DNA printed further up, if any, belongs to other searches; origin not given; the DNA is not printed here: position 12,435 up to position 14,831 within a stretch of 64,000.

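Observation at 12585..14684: NuoI subunit with a ~500-aa GltD/NfnB-like NAD(P)H flavoprotein inserted: a possible built-in electron-input module for complex I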

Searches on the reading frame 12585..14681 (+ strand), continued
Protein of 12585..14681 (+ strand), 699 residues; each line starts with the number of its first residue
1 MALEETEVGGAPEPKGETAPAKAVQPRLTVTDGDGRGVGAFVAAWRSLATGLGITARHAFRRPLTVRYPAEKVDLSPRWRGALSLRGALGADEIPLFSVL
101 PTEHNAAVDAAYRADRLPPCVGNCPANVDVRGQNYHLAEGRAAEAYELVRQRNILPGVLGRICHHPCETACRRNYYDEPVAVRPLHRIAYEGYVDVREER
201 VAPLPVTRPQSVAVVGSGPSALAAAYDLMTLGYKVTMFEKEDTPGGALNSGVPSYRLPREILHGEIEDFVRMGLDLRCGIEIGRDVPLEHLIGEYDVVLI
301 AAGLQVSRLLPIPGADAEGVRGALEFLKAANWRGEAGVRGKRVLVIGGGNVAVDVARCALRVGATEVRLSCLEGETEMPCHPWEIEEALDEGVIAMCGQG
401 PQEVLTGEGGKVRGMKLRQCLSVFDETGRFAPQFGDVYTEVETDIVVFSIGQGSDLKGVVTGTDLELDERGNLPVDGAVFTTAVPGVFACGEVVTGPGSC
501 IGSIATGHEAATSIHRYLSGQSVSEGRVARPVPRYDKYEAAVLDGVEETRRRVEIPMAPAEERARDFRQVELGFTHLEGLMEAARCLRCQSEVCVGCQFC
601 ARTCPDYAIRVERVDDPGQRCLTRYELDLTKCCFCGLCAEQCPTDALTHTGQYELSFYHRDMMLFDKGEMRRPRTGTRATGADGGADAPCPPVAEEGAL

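Call 46: find_encoding_contigs(protein=P0164, flank=8000, max_places=2)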
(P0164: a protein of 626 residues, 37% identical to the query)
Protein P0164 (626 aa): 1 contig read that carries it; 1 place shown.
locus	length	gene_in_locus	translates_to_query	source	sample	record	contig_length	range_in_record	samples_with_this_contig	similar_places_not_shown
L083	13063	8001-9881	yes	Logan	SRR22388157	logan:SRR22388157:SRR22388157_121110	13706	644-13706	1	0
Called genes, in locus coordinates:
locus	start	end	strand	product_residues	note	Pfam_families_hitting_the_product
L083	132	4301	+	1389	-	PF13510:Fer2_4, PF14691:Fer4_20, PF01266:DAO, PF07992:Pyr_redox_2, PF13450:NAD_binding_8, PF04879:Molybdop_Fe4S4, PF00384:Molybdopterin, PF01568:Molydop_binding, +6 more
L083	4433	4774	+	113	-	PF00507:Oxidored_q4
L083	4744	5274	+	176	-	PF01058:Oxidored_q6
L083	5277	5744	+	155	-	PF00329:Complex1_30kDa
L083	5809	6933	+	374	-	PF00346:Complex1_49kDa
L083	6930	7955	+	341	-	PF00146:NADHdh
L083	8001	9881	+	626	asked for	PF14691:Fer4_20, PF01266:DAO (weak), PF01946:Thi4 (weak), PF07992:Pyr_redox_2, PF13450:NAD_binding_8, PF00070:Pyr_redox (weak), PF12838:Fer4_7, PF13183:Fer4_8 (weak), +6 more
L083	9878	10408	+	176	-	PF13244:MbhD (weak), PF00499:Oxidored_q3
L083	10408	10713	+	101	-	PF00420:Oxidored_q2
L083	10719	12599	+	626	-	PF00662:Proton_antipo_N, PF00361:Proton_antipo_M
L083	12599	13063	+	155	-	?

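Call 47: find_encoding_contigs(protein=P0126, flank=8000, max_places=2)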
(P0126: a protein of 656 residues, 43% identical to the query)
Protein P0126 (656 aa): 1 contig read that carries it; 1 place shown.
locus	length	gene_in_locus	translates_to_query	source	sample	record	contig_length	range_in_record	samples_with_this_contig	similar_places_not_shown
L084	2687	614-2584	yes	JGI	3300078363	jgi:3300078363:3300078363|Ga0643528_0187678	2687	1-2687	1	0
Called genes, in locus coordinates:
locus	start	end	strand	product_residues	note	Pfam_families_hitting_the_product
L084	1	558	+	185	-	PF00346:Complex1_49kDa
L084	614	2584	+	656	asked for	PF14691:Fer4_20, PF07992:Pyr_redox_2, PF13450:NAD_binding_8 (faint), PF13738:Pyr_redox_3 (faint), PF12838:Fer4_7 (weak)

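Call 64: predict_structure(alignment_id=A1)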
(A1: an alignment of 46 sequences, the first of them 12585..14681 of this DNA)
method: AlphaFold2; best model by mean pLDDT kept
length: 699 residues; sequences in the alignment: 46
mean_pLDDT: 67.1   pTM: 0.68
mean pLDDT of the five models: 67.1, 66.8, 66.7, 65.7, 64.4
residues with pLDDT >= 90: 155; 70-90: 186; 50-70: 143; < 50: 215
segments of 3 or more residues with pLDDT < 50: 1-33, 61-83, 88-92, 118-123, 165-177, 424-430, 531-562, 564-572, 588-606, 608-612, 619-622, 641-647, 652-699
pLDDT, mean of each block of 10 residues (from residue 1): 36 39 38 55 69 62 41 42 49 63 75 54 54 74 87 80 52 45 75 90 96 95 96 97 86 78 94 97 93 97 76 90 87 82 86 86 88 57 64 72 89 88 48 75 90 79 83 83 93 67 84 95 75 34 34 39 45 56 56 41 46 48 52 53 49 42 39 41 42 34
secondary structure, 60 per line:
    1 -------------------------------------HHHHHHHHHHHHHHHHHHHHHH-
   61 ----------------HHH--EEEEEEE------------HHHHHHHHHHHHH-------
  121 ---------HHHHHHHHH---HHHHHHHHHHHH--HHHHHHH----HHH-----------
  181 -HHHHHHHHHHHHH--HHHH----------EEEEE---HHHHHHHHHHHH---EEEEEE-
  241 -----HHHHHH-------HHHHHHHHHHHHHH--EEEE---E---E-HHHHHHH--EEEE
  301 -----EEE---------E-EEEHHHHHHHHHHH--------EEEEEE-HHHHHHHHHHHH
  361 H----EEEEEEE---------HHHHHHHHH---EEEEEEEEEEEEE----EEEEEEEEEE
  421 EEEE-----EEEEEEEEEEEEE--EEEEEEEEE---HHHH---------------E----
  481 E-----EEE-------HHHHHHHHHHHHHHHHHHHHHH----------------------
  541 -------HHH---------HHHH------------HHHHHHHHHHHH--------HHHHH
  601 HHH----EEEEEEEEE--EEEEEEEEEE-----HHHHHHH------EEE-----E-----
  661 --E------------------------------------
elements in order (helices of 4 or more, strands of 3 or more residues): H38-59 E82-88 H101-113 H130-138 H142-153 H156-162 H182-194 H197-200 E211-215 H219-230 E234-239 H246-251 H259-272 E275-278 H288-294 E297-300 E306-308 E320-322 H323-333 E342-347 H349-361 E366-372 H382-390 E394-406 E411-424 E430-442 E445-453 H457-460 E487-489 H497-518 H560-563 H576-587 H596-603 E608-616 E619-628 H634-640 E647-649

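Call 66: fold_search(model_id=the predicted structure, library=pdb)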
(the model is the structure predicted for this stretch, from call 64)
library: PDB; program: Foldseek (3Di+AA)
matches with E <= 10: 1909; with E <= 0.001: 560
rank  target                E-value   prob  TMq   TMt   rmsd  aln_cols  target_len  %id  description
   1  8oh5_C                3.6e-40  1.00  0.55  0.34  10.6       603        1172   32  Cryo-EM structure of the electron bifurcating transhydrogenase StnABC complex from Sporomusa Ovata (state 2) (released 2023-09-13)
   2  9bov_A                5.2e-40  1.00  0.56  0.34   9.7       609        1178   32  Structure of electron bifurcating Nfn-ABC complexed with NAD from Caldicellulosiruptor saccharolyticus (released 2025-03-05)
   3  9n5u_A                3.7e-37  1.00  0.56  0.42  10.1       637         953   31  Structure of the Thermococcus sibiricus NfnABC complex (released 2025-05-07)
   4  9n5v_A                2.7e-35  1.00  0.56  0.42   9.3       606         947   30  Structure of the NAD(H)-bound Thermococcus sibiricus NfnABC complex (released 2025-05-07)
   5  5jca_L                7.2e-34  1.00  0.50  0.72   6.1       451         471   31  NADP(H) bound NADH-dependent Ferredoxin:NADP Oxidoreductase (NfnI) from Pyrococcus furiosus (released 2017-04-12)
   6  5vj7_A                8.8e-33  1.00  0.50  0.74   9.1       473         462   30  Ferredoxin NADP Oxidoreductase (Xfn) (released 2017-07-19)
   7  5jfc_L                9.9e-33  1.00  0.50  0.74   5.2       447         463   30  NADH-dependent Ferredoxin:NADP Oxidoreductase (NfnI) from Pyrococcus furiosus (released 2017-04-12)
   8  4ylf_B                4.9e-32  1.00  0.52  0.75   7.3       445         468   35  Insights into flavin-based electron bifurcation via the NADH-dependent reduced ferredoxin-NADP oxidoreductase structur (released 2015-07-08)
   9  6s6s_E                7.5e-28  1.00  0.50  0.72   4.5       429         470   28  Structure of Azospirillum brasilense Glutamate Synthase in a4b4 oligomeric state. (released 2019-09-11)
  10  6s6t_E                1.3e-26  1.00  0.50  0.72   4.4       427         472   29  Structure of Azospirillum brasilense Glutamate Synthase in a4b3 oligomeric state (released 2019-09-11)
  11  1h7w_B                1.7e-26  1.00  0.49  0.34  12.0       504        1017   23  Dihydropyrimidine dehydrogenase (DPD) from pig (released 2001-02-23)
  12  2vdc_G                2.1e-26  1.00  0.49  0.73   8.1       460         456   28  THE 9.5 A RESOLUTION STRUCTURE OF GLUTAMATE SYNTHASE FROM CRYO-ELECTRON MICROSCOPY AND ITS OLIGOMERIZATION BEHAVIOR IN (released 2008-01-15)
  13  7m32_A                4.4e-26  1.00  0.49  0.35   9.6       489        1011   23  Dihydropyrimidine Dehydrogenase (DPD) C671A Mutant Soaked with Uracil and NADPH Anaerobically (released 2021-06-09)
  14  8f6n_D                4.6e-26  1.00  0.50  0.36  12.2       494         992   24  Dihydropyrimidine Dehydrogenase (DPD) C671S Mutant Soaked with Thymine Quasi-Anaerobically (released 2023-02-01)
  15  1gte_B                7.6e-26  1.00  0.49  0.35  12.1       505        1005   23  DIHYDROPYRIMIDINE DEHYDROGENASE (DPD) FROM PIG, BINARY COMPLEX WITH 5-IODOURACIL (released 2002-04-11)
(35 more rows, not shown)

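Call 69: find_homologous_proteins(query=A2, max_evalue=1e-30)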
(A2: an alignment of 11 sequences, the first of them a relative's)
Query A2 (11 sequences) (609 aa, profile of the alignment): 7829 proteins with E <= 1e-30 among 8000 candidates; the best 120 are listed.
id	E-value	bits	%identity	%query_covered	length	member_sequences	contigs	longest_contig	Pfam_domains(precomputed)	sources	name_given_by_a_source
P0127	3.4e-270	916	38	100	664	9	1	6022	PF13450.13,PF07992.21,PF00070.34,PF03486.21,PF12838.13,PF12831.14,PF01946.24,PF01266.31,PF01593.31,PF14691.12,PF00890.31,PF00037.33,PF13738.13,PF01262.28,PF13237.12,PF13187.12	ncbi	ncbi:MAG TPA: FAD-dependent oxidoreductase [Candidatus Subteraquimicrobiales bacterium]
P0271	2.0e-249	847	61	100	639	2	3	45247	PF13241.13,PF13450.13,PF07992.21,PF00070.34,PF03486.21,PF12838.13,PF01494.26,PF01266.31,PF14691.12,PF00037.33,PF13738.13,PF01262.28,PF13187.12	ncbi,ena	-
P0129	5.6e-249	846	100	100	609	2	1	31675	PF13241.13,PF13450.13,PF07992.21,PF00070.34,PF12838.13,PF01134.29,PF14691.12,PF00037.33,PF02826.26,PF13738.13,PF01262.28,PF13187.12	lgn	-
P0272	1.9e-248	844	63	100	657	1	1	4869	PF13241.13,PF13450.13,PF07992.21,PF00070.34,PF03486.21,PF12838.13,PF01494.26,PF01946.24,PF01266.31,PF14691.12,PF00890.31,PF00037.33,PF13738.13,PF01262.28,PF13187.12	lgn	-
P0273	2.6e-248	844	62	100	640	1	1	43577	PF13241.13,PF13450.13,PF07992.21,PF00070.34,PF03486.21,PF12838.13,PF01494.26,PF01946.24,PF01266.31,PF14691.12,PF00890.31,PF00037.33,PF13738.13,PF01262.28,PF13187.12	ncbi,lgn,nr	ncbi:MAG: FAD-dependent oxidoreductase [Firmicutes bacterium]|nr:FAD-dependent oxidoreductase [Bacil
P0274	3.4e-248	843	64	100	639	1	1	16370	PF13241.13,PF13450.13,PF07992.21,PF00070.34,PF03486.21,PF12838.13,PF01266.31,PF14691.12,PF00037.33,PF13738.13,PF01262.28,PF13187.12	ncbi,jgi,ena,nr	ncbi:MAG TPA: FAD-dependent oxidoreductase [Anaerolineae bacterium]|jgi:NADPH-dependent glutamate sy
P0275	9.3e-248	842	86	100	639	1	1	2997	PF13450.13,PF14691.12,PF07992.21,PF00070.34,PF00037.33,PF13738.13,PF12838.13,PF01262.28,PF13187.12,PF01134.29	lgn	-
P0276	1.3e-246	838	63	100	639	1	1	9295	PF13241.13,PF13450.13,PF07992.21,PF00070.34,PF03486.21,PF12838.13,PF01266.31,PF14691.12,PF00037.33,PF13738.13,PF01262.28,PF13187.12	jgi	-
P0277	3.7e-245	833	62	100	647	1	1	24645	PF13241.13,PF13450.13,PF07992.21,PF00070.34,PF03486.21,PF12838.13,PF01266.31,PF14691.12,PF00890.31,PF00037.33,PF13738.13,PF01262.28,PF13237.12,PF13187.12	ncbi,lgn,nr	ncbi:MAG: FAD-dependent oxidoreductase [Actinobacteria bacterium]|nr:FAD-dependent oxidoreductase [A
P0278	4.6e-245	833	61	100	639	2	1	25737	PF13241.13,PF13450.13,PF07992.21,PF00070.34,PF03486.21,PF12838.13,PF01494.26,PF01266.31,PF14691.12,PF00037.33,PF13738.13,PF01262.28,PF13187.12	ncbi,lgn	-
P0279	6.5e-245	832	60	100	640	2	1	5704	PF13241.13,PF13450.13,PF07992.21,PF00070.34,PF03486.21,PF12838.13,PF01494.26,PF01266.31,PF14691.12,PF00037.33,PF13738.13,PF01262.28,PF13187.12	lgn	-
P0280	8.4e-242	822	61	100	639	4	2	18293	PF13241.13,PF13450.13,PF07992.21,PF00070.34,PF03486.21,PF12838.13,PF01494.26,PF01946.24,PF01266.31,PF14691.12,PF00037.33,PF13738.13,PF01262.28,PF13187.12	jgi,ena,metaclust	metaclust:\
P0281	1.2e-238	812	41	99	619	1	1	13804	PF13241.13,PF13450.13,PF07992.21,PF00070.34,PF03486.21,PF13484.12,PF12838.13,PF01134.29,PF01494.26,PF12831.14,PF01946.24,PF01266.31,PF14691.12,PF00890.31,PF00037.33,PF13738.13,PF01262.28,PF13237.12,PF13187.12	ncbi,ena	-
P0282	5.8e-238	809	37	99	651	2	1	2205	PF13450.13,PF07992.21,PF00070.34,PF03486.21,PF13484.12,PF12838.13,PF01134.29,PF01494.26,PF21799.3,PF12831.14,PF01946.24,PF01266.31,PF14691.12,PF00890.31,PF00037.33,PF13738.13,PF01262.28,PF13187.12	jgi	-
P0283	6.6e-235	799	60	100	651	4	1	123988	PF01266.31,PF13241.13,PF13450.13,PF14691.12,PF07992.21,PF00070.34,PF00037.33,PF13738.13,PF03486.21,PF12838.13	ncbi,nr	ncbi:MAG: FAD-dependent oxidoreductase [Candidatus Aquicultor sp.]|nr:FAD-dependent oxidoreductase [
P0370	4.6e-185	635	39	98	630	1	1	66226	PF01266.31,PF13450.13,PF14691.12,PF07992.21,PF00070.34,PF00037.33,PF13738.13,PF13187.12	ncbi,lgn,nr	ncbi:MAG: FAD-dependent oxidoreductase [Dehalococcoidales bacterium]|nr:FAD-dependent oxidoreductase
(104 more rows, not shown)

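Call 70: find_encoding_contigs(protein=P0370, flank=9000, max_places=1)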
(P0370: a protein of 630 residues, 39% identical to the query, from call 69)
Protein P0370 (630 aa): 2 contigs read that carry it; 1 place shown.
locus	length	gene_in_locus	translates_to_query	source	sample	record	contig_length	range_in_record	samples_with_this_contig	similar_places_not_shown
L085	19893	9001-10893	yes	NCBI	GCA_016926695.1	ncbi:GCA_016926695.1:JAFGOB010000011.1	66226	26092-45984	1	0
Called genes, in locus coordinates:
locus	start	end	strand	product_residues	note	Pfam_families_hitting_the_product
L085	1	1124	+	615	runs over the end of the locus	PF02730:AFOR_N, PF01314:AFOR_C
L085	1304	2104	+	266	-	PF03807:F420_oxidored, PF14748:P5CR_dimer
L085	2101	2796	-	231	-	PF00857:Isochorismatase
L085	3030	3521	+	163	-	PF02674:Colicin_V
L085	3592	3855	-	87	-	PF00037:Fer4 (weak), PF12797:Fer4_2 (faint), PF13237:Fer4_10 (weak), PF12837:Fer4_6 (faint), PF12798:Fer4_3 (faint), PF12838:Fer4_7, PF13187:Fer4_9 (weak), PF13484:Fer4_16 (faint)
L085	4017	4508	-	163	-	PF01467:CTP_transf_like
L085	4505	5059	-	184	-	PF03602:Cons_hypoth95, PF05175:MTS (weak)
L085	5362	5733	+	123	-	PF00507:Oxidored_q4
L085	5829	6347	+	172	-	PF01058:Oxidored_q6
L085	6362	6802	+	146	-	PF00329:Complex1_30kDa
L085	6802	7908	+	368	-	PF00346:Complex1_49kDa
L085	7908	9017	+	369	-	PF00146:NADHdh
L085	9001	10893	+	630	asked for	PF13187:Fer4_9 (faint), PF14691:Fer4_20, PF13738:Pyr_redox_3 (faint), PF00070:Pyr_redox (faint), PF01266:DAO (weak), PF07992:Pyr_redox_2, PF13450:NAD_binding_8, PF00037:Fer4 (weak)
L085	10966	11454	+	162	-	PF00499:Oxidored_q3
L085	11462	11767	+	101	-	PF00420:Oxidored_q2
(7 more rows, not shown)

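Call 71: find_encoding_contigs(protein=P0273, flank=9000, max_places=1)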
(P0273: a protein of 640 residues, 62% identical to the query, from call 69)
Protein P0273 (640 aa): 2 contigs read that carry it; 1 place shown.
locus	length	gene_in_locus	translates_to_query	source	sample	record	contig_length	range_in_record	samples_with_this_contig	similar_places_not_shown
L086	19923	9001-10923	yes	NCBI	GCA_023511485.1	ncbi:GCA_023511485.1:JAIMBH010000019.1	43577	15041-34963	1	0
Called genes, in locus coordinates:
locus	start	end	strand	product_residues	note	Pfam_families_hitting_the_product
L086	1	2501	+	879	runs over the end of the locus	PF00133:tRNA-synt_1, PF09334:tRNA-synt_1g, PF13603:tRNA-synt_1_2, PF09334:tRNA-synt_1g (weak), PF08264:Anticodon_1, PF10458:Val_tRNA-synt_C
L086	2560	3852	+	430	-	PF08245:Mur_ligase_M, PF02875:Mur_ligase_C, PF27239:FOL3_C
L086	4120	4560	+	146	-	PF18912:DZR_2 (faint), PF13248:Zn_ribbon_3 (faint), PF12773:DZR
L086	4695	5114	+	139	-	PF00334:NDK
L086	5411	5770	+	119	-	PF00507:Oxidored_q4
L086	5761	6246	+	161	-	PF01058:Oxidored_q6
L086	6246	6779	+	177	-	PF00329:Complex1_30kDa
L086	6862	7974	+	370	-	PF00346:Complex1_49kDa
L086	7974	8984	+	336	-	PF00146:NADHdh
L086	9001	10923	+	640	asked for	PF14691:Fer4_20, PF01266:DAO (weak), PF01494:FAD_binding_3 (weak), PF03486:HI0933_like (weak), PF07992:Pyr_redox_2, PF13450:NAD_binding_8, PF12838:Fer4_7, PF00037:Fer4, +7 more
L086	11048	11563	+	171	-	PF00499:Oxidored_q3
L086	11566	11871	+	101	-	PF00420:Oxidored_q2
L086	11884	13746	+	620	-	PF00662:Proton_antipo_N, PF00361:Proton_antipo_M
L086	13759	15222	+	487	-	PF00361:Proton_antipo_M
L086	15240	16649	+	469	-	PF00361:Proton_antipo_M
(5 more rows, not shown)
